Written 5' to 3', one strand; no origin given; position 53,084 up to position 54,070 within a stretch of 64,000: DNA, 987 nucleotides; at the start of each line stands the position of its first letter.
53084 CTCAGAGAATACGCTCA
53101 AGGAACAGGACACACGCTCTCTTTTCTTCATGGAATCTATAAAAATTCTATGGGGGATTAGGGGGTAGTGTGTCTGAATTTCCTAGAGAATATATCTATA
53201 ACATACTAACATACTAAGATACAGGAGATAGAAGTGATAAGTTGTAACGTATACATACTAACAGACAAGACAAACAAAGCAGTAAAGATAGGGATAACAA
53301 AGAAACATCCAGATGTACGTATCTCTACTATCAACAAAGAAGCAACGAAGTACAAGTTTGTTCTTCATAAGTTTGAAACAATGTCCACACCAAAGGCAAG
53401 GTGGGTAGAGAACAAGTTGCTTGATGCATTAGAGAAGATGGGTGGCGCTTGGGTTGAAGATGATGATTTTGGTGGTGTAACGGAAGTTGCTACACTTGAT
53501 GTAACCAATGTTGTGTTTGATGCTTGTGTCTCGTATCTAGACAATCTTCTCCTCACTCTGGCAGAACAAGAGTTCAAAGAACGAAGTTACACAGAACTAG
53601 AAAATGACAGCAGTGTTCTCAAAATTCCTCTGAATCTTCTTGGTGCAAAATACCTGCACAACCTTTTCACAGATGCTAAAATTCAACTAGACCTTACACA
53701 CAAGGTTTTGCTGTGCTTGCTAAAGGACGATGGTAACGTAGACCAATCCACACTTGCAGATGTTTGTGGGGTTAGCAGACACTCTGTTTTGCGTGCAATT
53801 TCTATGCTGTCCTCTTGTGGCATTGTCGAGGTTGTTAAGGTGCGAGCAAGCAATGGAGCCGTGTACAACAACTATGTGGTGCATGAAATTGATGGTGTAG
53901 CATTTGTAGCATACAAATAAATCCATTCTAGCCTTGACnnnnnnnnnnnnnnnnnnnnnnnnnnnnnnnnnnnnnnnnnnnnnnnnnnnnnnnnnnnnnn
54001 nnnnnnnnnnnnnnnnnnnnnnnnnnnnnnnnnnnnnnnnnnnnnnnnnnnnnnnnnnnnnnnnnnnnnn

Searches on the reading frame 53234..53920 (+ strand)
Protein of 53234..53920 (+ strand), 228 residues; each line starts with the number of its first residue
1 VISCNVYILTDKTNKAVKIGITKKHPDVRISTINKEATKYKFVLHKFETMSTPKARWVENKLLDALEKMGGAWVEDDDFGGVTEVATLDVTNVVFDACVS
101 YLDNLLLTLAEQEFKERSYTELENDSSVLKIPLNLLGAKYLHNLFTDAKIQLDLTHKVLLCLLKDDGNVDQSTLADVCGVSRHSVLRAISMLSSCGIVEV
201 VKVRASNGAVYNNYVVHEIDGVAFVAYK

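Call 13: find_related_loci(query=window:53234-53920:+, collection=viral_contigs, flank=6000)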
Query window:53234-53920:+ (228 aa) in viral_contigs; peptide patterns used: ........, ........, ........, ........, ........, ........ (x = any residue, [..] = any of these).
3 stretches matched a pattern, but none encodes a relative of the query by tblastn (E <= 1e-3).

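Call 16: find_encoding_contigs(protein=window:53234-53920:+, flank=6000, max_places=10)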
Protein window:53234-53920:+ (228 aa): no gene with exactly this product is on record in the collection.

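Call 17: search_protein_families(library=pfam, proteins=[window:53234-53920:+], max_evalue=0.1)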
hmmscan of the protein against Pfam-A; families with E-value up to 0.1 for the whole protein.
window:53234-53920:+ (228 aa): 15 families
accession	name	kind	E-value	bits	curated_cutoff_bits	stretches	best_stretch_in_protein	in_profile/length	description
PF10544.15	T5orf172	-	3.5e-06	27.9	20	1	6-69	3-70/101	T5orf172 domain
PF13412.12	HTH_24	-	5.2e-05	23.2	21.9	1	152-199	1-48/48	Winged helix-turn-helix DNA-binding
PF08279.18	HTH_11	-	0.00014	22.1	25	1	157-204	4-50/55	HTH domain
PF13730.12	HTH_36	-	0.00022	21.4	25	1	160-198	14-55/55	Helix-turn-helix domain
PF13545.12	HTH_Crp_2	-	0.00026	21.3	27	1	168-200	22-54/70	Crp-like helix-turn-helix domain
PF01978.25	TrmB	-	0.00095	19.4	25.6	1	157-208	12-59/68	Sugar-specific transcriptional regulator TrmB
PF00392.27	GntR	-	0.0015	18.6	27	1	172-202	28-58/64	Bacterial regulatory proteins, gntR family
PF24034.1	DUF7343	-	0.0035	17.6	27.6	1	156-203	6-53/62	Domain of unknown function (DUF7343)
PF25213.1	HVO_A0261_N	-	0.0037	17.6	35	1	163-200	20-56/86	HVO_A0261 N-terminal domain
PF12802.13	MarR_2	-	0.015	15.9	27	1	158-202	9-54/61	MarR family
PF08222.17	HTH_CodY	-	0.022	14.8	27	1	166-200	2-36/61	CodY helix-turn-helix domain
PF09339.16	HTH_IclR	-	0.027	14.7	22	0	157-199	7-49/52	IclR helix-turn-helix domain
PF01541.30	GIY-YIG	-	0.028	15.2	22.6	1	5-40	3-37/78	GIY-YIG catalytic domain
PF22168.2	DIP2311-like_C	-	0.046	14.5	27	0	156-201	7-52/63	Transcriptional regulator DIP2311-like, C-terminal domain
PF01047.28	MarR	-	0.059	13.7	24.6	0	155-199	4-48/59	MarR family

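Call 18: search_protein_families(library=phrogs, proteins=[window:53234-53920:+], max_evalue=0.01)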
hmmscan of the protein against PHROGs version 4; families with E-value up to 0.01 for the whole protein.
window:53234-53920:+ (228 aa): 7 families
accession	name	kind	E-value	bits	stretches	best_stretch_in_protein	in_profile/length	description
phrog_681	-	DNA, RNA and nucleotide metabolism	1.1e-09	38.5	1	4-122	440-558/576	endonuclease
phrog_270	-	DNA, RNA and nucleotide metabolism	1.1e-05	26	1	151-221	44-120/383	replication initiation protein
phrog_8102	-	DNA, RNA and nucleotide metabolism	0.00048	20.3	1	171-214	61-104/337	replication initiation protein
phrog_186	-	DNA, RNA and nucleotide metabolism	0.0005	20.8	1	148-216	44-112/308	DnaD-like helicase loader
phrog_4617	-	DNA, RNA and nucleotide metabolism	0.0011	19.6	1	158-207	22-76/223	replication initiation protein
phrog_3288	-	transcription regulation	0.0024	17.7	1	121-197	326-399/531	transcriptional regulator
phrog_428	-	DNA, RNA and nucleotide metabolism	0.0086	16.3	0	171-217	130-176/455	replication initiation protein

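Call 33: find_homologous_proteins(query=window:53234-53920:+, max_evalue=0.001)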
Query window:53234-53920:+ (228 aa): 3 proteins with E <= 0.001 among 244 candidates.
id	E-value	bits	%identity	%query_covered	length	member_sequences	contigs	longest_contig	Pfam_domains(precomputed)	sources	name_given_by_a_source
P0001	6.8e-145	498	100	100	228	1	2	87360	PF10544.16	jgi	-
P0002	8.8e-126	435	88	100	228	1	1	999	PF10544.16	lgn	-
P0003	4.3e-92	325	64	100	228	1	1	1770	-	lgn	-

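Call 34: find_encoding_contigs(protein=P0001, flank=3000, max_places=5)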
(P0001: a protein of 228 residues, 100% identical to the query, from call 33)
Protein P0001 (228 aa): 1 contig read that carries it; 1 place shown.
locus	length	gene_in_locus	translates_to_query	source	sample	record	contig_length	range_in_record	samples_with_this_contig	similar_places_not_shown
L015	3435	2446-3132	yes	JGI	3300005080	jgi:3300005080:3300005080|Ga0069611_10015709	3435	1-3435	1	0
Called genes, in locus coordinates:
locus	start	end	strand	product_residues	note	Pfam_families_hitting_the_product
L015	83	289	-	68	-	-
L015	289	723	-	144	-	-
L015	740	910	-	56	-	-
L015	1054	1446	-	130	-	-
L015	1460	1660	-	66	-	-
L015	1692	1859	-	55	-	-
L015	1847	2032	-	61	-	-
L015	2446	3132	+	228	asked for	PF10544:T5orf172 (weak)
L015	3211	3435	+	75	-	?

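Call 35: find_encoding_contigs(protein=P0003, flank=3000, max_places=5)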
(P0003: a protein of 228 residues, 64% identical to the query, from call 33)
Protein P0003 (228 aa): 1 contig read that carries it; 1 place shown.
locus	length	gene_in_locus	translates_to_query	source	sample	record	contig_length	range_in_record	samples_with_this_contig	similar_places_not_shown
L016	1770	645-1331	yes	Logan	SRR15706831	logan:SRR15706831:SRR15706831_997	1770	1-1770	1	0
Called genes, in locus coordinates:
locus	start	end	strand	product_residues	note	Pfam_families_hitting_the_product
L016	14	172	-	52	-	-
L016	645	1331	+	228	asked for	-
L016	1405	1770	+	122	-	?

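Call 36: find_encoding_contigs(protein=P0002, flank=3000, max_places=5)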
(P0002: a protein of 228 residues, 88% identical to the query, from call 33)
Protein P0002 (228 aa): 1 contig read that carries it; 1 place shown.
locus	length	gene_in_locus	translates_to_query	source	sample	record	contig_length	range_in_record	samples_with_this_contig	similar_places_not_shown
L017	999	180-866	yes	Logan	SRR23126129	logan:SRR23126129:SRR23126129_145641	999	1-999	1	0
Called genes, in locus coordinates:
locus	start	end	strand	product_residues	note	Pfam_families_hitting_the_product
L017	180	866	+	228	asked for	PF10544:T5orf172 (weak)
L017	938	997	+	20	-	?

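Call 74: search_solved_structures(query=window:53234-53920:+, max_evalue=1, show_alignments=2)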
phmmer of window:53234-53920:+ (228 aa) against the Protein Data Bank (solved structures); distinct sequences matched with E-value up to 1: 3.
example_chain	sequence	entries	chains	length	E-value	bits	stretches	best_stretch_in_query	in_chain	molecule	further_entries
8c7t_A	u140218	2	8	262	0.032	16.9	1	150-201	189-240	GTP-sensing transcriptional pleiotropic repressor CodY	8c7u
2oqg_A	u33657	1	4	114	0.05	16.2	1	162-204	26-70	Possible transcriptional regulator, ArsR family protein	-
2b0l_A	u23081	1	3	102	0.75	12.4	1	164-218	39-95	GTP-sensing transcriptional pleiotropic repressor codY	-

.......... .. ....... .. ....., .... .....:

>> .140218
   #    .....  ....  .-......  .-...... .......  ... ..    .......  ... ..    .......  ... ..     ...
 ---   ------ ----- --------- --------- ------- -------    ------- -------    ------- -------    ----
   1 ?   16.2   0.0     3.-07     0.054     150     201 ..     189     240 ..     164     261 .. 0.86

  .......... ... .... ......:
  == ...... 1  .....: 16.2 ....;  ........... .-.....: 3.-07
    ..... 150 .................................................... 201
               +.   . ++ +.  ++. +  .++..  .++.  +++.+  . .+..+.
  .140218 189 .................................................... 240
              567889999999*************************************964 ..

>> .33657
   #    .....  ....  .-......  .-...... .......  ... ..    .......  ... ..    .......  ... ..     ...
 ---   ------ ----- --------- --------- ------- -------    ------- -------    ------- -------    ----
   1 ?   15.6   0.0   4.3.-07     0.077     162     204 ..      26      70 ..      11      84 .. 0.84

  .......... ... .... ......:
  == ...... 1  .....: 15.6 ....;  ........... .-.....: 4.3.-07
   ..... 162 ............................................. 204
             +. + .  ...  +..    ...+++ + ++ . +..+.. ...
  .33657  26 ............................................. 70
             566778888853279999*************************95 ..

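Call 82: search_dna_similar(query=window:53234-53920:+, collection=phages, mode=protein, max_rows=25, max_evalue=0.001)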
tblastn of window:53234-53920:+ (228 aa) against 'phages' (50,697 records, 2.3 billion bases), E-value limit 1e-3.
No match.

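Call 87: predict_structure(alignment_id=A3)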
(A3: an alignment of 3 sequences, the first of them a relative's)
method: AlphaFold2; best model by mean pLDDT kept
length: 228 residues; sequences in the alignment: 3
mean_pLDDT: 47.1   pTM: 0.34
mean pLDDT of the five models: 47.1, 43.9, 41.4, 39.2, 37.1
residues with pLDDT >= 90: 0; 70-90: 0; 50-70: 109; < 50: 119
segments of 3 or more residues with pLDDT < 50: 1-34, 36-39, 46-55, 77-83, 107-137, 164-166, 194-222
pLDDT, mean of each block of 10 residues (from residue 1): 30 34 31 46 47 50 65 52 51 59 51 30 31 46 55 61 55 63 63 44 31 39 48
secondary structure, 60 per line:
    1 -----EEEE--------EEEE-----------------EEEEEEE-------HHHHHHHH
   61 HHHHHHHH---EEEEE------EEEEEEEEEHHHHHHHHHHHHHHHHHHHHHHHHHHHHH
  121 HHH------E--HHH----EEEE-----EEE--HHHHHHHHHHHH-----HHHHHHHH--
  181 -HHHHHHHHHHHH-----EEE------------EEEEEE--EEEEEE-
elements in order: E6-9 E18-21 E39-45 H53-68 E72-76 E83-91 H92-123 E140-143 E149-151 H154-165 H171-178 H182-193 E199-201 E214-219 E222-227
